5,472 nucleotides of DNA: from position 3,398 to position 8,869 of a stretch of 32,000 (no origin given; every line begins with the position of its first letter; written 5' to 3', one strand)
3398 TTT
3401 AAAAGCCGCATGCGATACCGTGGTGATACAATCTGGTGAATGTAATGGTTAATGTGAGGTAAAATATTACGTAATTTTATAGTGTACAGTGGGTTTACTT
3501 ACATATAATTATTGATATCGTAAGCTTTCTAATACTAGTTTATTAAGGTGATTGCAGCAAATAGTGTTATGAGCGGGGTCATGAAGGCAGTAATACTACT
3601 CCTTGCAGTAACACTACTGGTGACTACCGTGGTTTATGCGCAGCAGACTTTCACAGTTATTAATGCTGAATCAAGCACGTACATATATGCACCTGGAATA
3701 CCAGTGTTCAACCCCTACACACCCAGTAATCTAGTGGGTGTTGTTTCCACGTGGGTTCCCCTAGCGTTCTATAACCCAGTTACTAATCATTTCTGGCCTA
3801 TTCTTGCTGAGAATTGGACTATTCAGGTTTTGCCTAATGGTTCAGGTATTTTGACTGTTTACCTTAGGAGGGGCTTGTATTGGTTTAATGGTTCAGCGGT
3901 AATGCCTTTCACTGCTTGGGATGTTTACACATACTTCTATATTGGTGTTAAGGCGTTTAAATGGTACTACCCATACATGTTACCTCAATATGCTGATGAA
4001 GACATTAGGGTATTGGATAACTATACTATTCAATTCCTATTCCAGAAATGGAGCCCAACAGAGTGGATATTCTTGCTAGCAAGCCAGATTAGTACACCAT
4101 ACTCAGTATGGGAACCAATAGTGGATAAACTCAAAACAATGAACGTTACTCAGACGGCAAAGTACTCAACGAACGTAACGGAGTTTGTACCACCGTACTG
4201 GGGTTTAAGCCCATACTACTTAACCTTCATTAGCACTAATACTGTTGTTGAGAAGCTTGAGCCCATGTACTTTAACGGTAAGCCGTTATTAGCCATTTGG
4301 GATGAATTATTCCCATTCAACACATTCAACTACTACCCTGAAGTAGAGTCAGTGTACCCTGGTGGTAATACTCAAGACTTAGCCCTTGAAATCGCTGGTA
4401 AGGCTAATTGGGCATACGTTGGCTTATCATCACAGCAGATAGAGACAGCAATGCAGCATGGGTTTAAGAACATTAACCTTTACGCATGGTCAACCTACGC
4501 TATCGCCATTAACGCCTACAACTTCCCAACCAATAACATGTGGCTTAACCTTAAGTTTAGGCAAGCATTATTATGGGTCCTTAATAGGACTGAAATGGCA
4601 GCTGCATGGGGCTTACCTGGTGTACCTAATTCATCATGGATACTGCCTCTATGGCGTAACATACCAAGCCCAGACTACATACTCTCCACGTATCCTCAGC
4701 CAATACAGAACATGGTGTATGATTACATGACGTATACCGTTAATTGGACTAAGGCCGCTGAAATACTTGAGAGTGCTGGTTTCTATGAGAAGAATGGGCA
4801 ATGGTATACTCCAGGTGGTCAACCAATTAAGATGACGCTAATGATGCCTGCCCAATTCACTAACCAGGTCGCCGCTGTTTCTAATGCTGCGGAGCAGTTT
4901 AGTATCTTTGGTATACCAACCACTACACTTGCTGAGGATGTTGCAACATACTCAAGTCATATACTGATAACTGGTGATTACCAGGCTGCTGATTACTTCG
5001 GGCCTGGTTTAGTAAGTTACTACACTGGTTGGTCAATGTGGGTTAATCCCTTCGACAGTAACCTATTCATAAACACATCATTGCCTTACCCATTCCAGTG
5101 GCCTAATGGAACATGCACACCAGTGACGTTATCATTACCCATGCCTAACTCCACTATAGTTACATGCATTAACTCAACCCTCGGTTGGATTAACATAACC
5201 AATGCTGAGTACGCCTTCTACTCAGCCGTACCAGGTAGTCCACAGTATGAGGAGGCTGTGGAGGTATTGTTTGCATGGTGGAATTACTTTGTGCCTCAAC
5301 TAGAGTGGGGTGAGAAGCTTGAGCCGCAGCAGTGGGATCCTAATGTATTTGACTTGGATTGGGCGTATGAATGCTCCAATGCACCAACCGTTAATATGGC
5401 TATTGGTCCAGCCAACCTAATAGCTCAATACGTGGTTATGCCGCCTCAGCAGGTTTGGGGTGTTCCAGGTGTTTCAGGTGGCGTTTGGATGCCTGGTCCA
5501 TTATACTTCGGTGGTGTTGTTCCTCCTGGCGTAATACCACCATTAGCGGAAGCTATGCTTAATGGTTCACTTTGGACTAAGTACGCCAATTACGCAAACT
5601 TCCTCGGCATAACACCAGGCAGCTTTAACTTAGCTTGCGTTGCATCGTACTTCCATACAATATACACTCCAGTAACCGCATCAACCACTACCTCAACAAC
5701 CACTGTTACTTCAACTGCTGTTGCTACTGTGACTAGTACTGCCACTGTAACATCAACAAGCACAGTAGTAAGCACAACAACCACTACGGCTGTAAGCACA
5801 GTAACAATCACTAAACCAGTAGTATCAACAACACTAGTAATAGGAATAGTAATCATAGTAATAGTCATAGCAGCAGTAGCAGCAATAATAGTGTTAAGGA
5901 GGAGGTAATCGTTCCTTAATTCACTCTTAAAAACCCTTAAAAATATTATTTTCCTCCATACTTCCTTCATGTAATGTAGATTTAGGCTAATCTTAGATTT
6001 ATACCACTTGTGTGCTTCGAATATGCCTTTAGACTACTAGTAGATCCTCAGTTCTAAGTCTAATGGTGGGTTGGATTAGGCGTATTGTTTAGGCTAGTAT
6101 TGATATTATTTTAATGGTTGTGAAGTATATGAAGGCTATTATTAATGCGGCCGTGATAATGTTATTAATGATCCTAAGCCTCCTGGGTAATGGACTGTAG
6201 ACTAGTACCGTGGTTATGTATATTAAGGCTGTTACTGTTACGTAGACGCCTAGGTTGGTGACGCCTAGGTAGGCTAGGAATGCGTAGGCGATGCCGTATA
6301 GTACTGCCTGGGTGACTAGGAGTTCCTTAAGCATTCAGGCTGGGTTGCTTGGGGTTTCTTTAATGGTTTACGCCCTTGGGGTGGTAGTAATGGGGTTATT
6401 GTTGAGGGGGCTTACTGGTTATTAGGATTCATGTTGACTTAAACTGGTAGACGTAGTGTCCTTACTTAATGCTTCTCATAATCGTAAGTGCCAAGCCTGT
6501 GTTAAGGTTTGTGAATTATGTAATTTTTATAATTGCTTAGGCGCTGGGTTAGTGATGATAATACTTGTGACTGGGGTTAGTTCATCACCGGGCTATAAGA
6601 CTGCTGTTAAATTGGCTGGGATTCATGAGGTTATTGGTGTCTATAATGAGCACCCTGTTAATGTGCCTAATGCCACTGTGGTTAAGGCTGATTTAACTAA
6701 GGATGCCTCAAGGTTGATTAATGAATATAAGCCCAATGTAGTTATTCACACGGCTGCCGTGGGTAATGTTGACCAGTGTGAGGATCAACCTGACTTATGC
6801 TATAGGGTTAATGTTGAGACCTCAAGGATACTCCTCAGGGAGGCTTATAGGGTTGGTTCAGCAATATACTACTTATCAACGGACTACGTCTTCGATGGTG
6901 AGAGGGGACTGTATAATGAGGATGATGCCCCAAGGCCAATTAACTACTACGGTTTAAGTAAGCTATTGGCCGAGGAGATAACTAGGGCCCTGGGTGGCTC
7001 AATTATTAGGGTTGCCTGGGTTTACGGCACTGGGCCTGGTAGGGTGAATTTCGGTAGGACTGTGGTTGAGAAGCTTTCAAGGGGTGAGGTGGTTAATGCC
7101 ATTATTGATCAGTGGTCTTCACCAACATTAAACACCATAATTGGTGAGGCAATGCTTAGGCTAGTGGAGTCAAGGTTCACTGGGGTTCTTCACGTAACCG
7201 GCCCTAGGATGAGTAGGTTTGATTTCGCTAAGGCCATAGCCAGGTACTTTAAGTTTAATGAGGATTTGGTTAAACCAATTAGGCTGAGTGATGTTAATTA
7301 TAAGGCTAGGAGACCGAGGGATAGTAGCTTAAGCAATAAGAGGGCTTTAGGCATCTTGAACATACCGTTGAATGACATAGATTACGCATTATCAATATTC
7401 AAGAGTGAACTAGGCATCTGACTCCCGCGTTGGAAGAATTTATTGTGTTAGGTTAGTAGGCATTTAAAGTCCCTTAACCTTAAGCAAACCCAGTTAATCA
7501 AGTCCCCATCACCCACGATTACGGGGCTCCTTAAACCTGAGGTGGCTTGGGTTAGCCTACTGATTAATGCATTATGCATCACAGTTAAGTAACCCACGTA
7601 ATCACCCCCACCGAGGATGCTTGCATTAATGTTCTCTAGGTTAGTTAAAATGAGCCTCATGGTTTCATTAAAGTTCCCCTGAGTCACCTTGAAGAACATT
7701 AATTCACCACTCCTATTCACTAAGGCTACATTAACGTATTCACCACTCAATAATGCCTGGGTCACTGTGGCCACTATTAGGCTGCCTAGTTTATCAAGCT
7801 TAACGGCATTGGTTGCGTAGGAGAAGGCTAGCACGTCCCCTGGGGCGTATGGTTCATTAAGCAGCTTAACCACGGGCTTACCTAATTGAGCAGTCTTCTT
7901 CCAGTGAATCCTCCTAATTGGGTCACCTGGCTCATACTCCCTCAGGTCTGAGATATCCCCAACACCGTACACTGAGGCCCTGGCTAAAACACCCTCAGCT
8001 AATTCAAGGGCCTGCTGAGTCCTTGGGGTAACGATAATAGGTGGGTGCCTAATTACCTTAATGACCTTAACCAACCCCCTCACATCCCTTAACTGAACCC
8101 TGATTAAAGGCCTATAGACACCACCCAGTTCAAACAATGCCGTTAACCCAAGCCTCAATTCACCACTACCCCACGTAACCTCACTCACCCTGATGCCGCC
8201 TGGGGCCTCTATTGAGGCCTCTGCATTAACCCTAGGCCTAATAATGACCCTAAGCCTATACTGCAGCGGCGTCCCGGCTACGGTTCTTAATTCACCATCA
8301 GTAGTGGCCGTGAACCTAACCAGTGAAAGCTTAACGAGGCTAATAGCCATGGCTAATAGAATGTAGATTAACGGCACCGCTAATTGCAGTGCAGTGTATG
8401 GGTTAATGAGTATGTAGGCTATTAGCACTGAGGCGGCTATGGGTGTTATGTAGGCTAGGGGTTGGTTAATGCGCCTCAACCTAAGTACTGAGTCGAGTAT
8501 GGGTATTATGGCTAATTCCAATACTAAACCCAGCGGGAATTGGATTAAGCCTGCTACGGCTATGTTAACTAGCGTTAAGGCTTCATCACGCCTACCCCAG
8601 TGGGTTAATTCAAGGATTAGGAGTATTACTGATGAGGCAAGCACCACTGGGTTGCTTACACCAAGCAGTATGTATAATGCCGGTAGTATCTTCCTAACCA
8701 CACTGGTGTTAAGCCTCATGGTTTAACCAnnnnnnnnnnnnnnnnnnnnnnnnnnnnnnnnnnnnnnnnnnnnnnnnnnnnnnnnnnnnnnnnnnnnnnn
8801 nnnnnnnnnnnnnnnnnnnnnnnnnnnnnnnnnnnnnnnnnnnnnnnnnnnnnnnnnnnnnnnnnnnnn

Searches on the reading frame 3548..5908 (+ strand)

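Call 5: search_protein_families(library=pfam, proteins=[window:3548-5908:+], max_evalue=0.001)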
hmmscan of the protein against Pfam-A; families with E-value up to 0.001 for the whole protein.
window:3548-5908:+ (786 aa): 1 family
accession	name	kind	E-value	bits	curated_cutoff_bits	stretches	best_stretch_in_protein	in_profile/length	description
PF00496.27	SBP_bac_5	-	4.7e-18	65.9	32.4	1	84-468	4-330/368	Bacterial extracellular solute-binding proteins, family 5 Middle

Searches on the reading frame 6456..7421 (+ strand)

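Call 5: search_protein_families(library=pfam, proteins=[window:6456-7421:+], max_evalue=0.001)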
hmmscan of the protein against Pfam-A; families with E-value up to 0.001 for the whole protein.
window:6456-7421:+ (321 aa): 6 families
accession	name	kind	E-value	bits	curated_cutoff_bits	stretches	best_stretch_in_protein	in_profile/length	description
PF04321.23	RmlD_sub_bind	-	5.4e-57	193.5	27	1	36-312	3-278/287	RmlD substrate binding domain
PF01370.27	Epimerase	-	7.6e-20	71.8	20.9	1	36-193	1-176/240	NAD dependent epimerase/dehydratase family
PF16363.11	GDP_Man_Dehyd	-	2.7e-11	44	27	1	69-179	50-167/332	GDP-mannose 4,6 dehydratase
PF02719.21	Polysacc_synt_2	-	1.2e-08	34.9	20.2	1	82-233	67-199/293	Polysaccharide biosynthesis protein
PF01073.25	3Beta_HSD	-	4.2e-05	23.2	22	1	69-176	43-157/280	3-beta hydroxysteroid dehydrogenase/isomerase family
PF07993.18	NAD_binding_4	-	0.00086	19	20.1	0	93-198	89-217/258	Male sterility protein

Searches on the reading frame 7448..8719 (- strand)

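Call 5: search_protein_families(library=pfam, proteins=[window:7448-8719:-], max_evalue=0.001)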
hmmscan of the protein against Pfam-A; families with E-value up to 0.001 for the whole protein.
window:7448-8719:- (423 aa): 1 family
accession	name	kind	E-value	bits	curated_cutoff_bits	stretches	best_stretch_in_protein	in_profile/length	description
PF01882.25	DUF58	-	0.00016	21.3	23.4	1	258-287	1-30/216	Protein of unknown function DUF58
